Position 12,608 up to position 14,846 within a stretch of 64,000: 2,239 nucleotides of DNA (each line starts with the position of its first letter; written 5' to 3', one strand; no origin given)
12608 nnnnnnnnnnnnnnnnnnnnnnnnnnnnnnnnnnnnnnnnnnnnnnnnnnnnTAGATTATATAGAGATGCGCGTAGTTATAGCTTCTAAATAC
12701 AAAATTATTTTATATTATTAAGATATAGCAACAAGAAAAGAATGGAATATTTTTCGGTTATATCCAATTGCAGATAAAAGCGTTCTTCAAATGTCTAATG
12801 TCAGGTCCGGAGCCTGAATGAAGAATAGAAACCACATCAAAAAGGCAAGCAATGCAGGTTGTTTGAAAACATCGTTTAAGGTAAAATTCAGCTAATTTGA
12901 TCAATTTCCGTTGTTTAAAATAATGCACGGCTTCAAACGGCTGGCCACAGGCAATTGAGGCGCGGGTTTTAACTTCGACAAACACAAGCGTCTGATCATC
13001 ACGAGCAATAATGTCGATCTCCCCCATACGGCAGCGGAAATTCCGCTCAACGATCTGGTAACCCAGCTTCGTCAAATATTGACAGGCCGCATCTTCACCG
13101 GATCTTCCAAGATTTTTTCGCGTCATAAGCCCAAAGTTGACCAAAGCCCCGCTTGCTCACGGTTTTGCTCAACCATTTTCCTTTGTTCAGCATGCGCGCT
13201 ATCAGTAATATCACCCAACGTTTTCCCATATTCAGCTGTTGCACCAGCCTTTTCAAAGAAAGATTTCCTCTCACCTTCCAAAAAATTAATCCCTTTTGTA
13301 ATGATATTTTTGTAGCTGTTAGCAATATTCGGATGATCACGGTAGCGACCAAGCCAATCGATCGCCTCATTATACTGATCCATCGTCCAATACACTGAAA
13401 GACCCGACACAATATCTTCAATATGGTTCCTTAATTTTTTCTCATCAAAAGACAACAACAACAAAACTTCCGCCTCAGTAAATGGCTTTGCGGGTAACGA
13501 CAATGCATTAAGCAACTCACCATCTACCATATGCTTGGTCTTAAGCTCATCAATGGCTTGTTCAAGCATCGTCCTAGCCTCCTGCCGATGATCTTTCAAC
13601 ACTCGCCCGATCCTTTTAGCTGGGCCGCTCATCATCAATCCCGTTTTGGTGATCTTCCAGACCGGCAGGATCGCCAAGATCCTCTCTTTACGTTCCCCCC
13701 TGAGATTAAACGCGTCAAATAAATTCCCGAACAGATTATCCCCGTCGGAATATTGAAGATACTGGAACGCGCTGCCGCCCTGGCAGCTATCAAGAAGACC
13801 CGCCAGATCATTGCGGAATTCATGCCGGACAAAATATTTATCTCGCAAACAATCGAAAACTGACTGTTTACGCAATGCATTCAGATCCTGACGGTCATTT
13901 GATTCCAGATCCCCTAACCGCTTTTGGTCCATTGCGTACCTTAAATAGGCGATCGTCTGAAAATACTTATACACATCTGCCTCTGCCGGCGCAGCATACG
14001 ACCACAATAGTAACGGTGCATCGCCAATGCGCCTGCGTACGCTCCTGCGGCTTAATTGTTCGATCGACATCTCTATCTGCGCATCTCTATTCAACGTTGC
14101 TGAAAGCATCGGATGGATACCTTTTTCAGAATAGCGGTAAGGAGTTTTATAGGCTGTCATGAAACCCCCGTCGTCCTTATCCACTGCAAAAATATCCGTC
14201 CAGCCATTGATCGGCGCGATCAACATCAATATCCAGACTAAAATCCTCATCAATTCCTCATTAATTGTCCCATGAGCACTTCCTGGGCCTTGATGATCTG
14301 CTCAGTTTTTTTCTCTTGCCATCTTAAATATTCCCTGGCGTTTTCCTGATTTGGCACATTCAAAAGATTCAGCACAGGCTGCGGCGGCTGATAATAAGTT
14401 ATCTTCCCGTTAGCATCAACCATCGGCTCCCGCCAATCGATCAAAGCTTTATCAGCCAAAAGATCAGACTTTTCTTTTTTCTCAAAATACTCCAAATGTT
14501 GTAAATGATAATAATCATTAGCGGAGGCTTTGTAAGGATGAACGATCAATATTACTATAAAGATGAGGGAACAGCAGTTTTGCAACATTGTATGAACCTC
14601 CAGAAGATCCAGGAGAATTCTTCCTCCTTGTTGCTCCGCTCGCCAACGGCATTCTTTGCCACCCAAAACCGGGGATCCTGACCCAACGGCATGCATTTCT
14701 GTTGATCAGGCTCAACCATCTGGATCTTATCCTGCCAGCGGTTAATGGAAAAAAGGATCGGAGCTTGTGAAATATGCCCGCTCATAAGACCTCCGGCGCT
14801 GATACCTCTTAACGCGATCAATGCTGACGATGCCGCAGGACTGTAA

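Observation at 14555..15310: A shortened TraU homologue is placed after the type IV pilin genes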

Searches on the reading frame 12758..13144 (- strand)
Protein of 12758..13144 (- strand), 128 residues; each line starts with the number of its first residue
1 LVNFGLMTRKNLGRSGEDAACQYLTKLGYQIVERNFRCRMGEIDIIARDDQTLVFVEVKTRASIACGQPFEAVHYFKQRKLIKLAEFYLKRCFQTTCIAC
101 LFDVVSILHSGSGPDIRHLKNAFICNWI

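Call 9: search_protein_families(library=pfam, proteins=[window:12758-13144:-], max_evalue=0.01)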
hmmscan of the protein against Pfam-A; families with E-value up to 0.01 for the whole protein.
window:12758-13144:- (128 aa): 4 families
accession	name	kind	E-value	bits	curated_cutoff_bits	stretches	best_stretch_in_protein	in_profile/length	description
PF02021.23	UPF0102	-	1.5e-30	105.9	23.6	1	16-107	1-80/80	Uncharacterised protein family UPF0102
PF08378.17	NERD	-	3e-06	28.2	22.1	1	13-68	2-64/111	Nuclease-related domain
PF01939.22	NucS_C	-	6.3e-05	23.4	24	1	24-77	15-71/124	Endonuclease NucS C-terminal domain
PF04471.18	Mrr_cat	-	0.0044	17.6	21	1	17-61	10-57/115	Restriction endonuclease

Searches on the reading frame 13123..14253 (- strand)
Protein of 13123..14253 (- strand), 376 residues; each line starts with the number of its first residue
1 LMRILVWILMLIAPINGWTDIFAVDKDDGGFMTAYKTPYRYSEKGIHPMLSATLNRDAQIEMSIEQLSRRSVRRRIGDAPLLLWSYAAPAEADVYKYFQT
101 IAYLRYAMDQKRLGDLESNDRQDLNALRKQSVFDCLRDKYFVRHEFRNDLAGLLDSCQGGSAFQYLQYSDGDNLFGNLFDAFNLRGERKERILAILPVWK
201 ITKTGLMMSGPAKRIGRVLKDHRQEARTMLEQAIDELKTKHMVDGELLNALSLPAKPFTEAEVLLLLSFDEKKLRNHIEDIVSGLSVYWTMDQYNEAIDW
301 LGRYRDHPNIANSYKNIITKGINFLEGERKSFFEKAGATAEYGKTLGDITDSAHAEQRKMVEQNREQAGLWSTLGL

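Call 3: search_protein_families(library=pfam, proteins=[window:13123-14253:-], max_evalue=1)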
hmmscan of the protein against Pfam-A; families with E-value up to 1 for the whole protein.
window:13123-14253:- (376 aa): 2 families
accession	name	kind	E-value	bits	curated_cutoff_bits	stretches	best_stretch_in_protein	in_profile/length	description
PF17562.7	Styelin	-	0.057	14.2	27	1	339-367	24-53/59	Styelin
PF11890.14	DUF3410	-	0.093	13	31.4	1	115-148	30-63/81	Domain of unknown function (DUF3410)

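Call 4: search_protein_families(library=ncbifam, proteins=[window:13123-14253:-], max_evalue=1)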
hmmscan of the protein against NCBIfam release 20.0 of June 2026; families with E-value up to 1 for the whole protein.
window:13123-14253:- (376 aa): 0 families

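Call 52: find_homologous_proteins(query=window:13123-14253:-, max_evalue=0.001)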
Query window:13123-14253:- (376 aa): 2 proteins with E <= 0.001 among 5117 candidates.
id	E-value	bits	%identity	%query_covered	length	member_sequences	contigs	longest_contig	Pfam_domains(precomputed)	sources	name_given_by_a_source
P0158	6.1e-252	853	100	100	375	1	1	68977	-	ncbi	-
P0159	8.2e-119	415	50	99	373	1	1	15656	-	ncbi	-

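Call 54: find_encoding_contigs(protein=P0158, flank=2000, max_places=2)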
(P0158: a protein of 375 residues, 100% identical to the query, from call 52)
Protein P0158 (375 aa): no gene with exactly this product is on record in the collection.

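Call 56: list_cluster_members(proteins=[P0158, P0006, P0159])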
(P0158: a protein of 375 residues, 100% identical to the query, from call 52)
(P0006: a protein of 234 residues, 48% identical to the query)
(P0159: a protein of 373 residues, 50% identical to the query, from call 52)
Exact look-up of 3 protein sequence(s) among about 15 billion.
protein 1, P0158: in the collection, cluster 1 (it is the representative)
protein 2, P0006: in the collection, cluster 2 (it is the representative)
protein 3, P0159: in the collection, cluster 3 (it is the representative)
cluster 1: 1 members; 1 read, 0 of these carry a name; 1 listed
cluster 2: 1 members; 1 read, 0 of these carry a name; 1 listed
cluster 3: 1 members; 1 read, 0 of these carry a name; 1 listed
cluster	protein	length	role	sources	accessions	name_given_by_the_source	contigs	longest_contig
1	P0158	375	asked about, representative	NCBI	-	-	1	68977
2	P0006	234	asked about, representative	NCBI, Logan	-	-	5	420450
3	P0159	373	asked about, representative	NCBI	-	-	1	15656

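Call 76: search_protein_families(library=pfam, alignment_id=A6, max_evalue=1)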
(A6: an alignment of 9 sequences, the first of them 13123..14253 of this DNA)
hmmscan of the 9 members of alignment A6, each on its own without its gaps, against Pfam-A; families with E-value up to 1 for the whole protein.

A. member 1, window:13123-14253:- (376 aa): 2 families
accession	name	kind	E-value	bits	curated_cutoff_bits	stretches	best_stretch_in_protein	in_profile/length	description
PF17562.7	Styelin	-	0.057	14.2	27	1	339-367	24-53/59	Styelin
PF11890.14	DUF3410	-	0.093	13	31.4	1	115-148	30-63/81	Domain of unknown function (DUF3410)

B. families by the number of members that match (of 9 scanned): 11 families
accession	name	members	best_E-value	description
PF17562.7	Styelin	1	0.057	Styelin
PF07579.16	DUF1548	1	0.057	Domain of Unknown Function (DUF1548)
PF09372.15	PRANC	1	0.084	PRANC domain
PF11890.14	DUF3410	1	0.093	Domain of unknown function (DUF3410)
PF17773.7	UPF0176_N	1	0.097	UPF0176 acylphosphatase like domain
PF03564.21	DUF1759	1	0.11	Protein of unknown function (DUF1759)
PF14712.11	Snapin_Pallidin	1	0.17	Snapin/Pallidin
PF05524.18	PEP-utilisers_N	1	0.18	PEP-utilising enzyme, N-terminal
PF23943.1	PUS7L_N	1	0.2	PUS7L N-terminal domain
PF12320.13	SbcD_C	1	0.2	Type 5 capsule protein repressor C-terminal domain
PF21924.1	XRCC4_CC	1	0.34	XRCC4 coiled-coil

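Call 77: search_solved_structures(query=A6, max_evalue=1)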
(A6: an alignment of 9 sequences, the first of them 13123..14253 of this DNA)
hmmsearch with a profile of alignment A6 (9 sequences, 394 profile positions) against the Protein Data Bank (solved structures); distinct sequences matched with E-value up to 1: 15.
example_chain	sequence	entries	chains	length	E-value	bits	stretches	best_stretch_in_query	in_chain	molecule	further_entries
5xxu_G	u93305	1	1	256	0.15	14.3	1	333-388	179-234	Ribosomal protein eS6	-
6rs2_B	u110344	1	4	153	0.21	13.8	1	158-260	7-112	Metal transporter CNNM4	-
1bmc_A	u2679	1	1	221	0.66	12.2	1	203-260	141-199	METALLO-BETA-LACTAMASE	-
4nq4_A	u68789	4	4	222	0.66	12.2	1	203-260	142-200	Beta-lactamase 2 | Metallo-beta-lactamase type 2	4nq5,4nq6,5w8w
2bfk_A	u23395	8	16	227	0.68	12.2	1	203-260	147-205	BETA-LACTAMASE II | Metallo-beta-lactamase type 2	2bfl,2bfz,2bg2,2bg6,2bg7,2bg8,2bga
1bc2_A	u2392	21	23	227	0.69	12.2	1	203-260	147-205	METALLO-BETA-LACTAMASE II | PROTEIN (BETA-LACTAMASE) | Beta-lactamase II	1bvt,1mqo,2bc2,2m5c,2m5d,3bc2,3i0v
4c09_A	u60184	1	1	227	0.69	12.2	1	203-260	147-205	BETA-LACTAMASE 2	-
2uyx_A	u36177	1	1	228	0.69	12.2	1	203-260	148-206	BETA-LACTAMASE II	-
2nzf_A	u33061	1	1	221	0.7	12.1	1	203-260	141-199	Beta-lactamase II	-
2nze_A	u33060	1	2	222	0.71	12.1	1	203-260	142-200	Beta-lactamase II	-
1dxk_A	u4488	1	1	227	0.73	12.1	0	203-260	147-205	CLASS B BETA-LACTAMASE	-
9llq_A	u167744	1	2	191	0.75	12.1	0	184-232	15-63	TetR family transcriptional regulator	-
8z6e_A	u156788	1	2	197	0.79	12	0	184-232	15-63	TetR family transcriptional regulator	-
2nxa_A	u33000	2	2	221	0.89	11.8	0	203-260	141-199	Beta-lactamase II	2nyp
3knr_A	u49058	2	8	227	0.93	11.8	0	203-260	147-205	Beta-lactamase 2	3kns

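Call 108: search_protein_families(library=ncbifam, alignment_id=A6, max_evalue=5)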
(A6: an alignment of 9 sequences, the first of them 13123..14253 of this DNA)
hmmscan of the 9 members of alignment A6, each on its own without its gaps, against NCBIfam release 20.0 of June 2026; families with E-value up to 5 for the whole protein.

A. member 1, window:13123-14253:- (376 aa): 0 families

B. families by the number of members that match (of 9 scanned): 4 families
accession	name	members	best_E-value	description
NF033095.1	bla_Bc_2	1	0.035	BcII family subclass B1 metallo-beta-lactamase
NF010750.0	PRK14153.1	1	0.072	nucleotide exchange factor GrpE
TIGR01874.1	cas_cas5a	1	0.14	type I-A CRISPR-associated protein Cas5a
TIGR03755.1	conj_TIGR03755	1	0.34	integrating conjugative element protein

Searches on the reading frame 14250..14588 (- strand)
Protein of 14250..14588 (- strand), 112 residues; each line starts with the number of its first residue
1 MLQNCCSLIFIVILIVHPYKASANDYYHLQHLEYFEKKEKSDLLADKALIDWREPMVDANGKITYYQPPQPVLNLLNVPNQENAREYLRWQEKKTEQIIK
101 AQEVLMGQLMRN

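Call 101: search_protein_families(library=ncbifam, alignment_id=A7, max_evalue=1)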
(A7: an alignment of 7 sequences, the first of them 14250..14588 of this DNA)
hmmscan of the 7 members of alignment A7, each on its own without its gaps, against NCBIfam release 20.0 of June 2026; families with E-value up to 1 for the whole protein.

A. member 1, window:14250-14588:- (112 aa): 1 family
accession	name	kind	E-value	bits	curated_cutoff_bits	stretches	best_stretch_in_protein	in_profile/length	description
TIGR01655.1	yxeA_fam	subfamily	0.09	13.4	29.65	1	5-104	12-101/114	YxeA family protein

B. families by the number of members that match (of 7 scanned): 1 family
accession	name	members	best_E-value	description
TIGR01655.1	yxeA_fam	1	0.09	YxeA family protein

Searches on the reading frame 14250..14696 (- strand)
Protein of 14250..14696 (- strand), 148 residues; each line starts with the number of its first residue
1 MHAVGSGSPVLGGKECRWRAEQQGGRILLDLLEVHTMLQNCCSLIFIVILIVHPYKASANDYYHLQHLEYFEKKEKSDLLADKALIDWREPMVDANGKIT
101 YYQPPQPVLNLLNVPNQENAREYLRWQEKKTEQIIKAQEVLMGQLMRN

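Call 3: search_protein_families(library=pfam, proteins=[window:14250-14696:-], max_evalue=1)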
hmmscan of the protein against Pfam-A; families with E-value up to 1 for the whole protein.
window:14250-14696:- (148 aa): 2 families
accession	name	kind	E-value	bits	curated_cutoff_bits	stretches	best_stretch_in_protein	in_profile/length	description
PF17421.7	DUF5409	-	0.12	13.5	25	1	44-77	31-62/88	Family of unknown function (DUF5409)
PF05827.17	VAS1_LD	-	0.14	12.9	26.9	1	38-79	55-95/140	V-type proton ATPase subunit S1, luminal domain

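Call 4: search_protein_families(library=ncbifam, proteins=[window:14250-14696:-], max_evalue=1)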
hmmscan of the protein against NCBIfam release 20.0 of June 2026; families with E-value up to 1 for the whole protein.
window:14250-14696:- (148 aa): 1 family
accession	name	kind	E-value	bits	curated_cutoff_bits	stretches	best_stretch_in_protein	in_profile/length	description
TIGR01655.1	yxeA_fam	subfamily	0.11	13.1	29.65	1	37-140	8-101/114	YxeA family protein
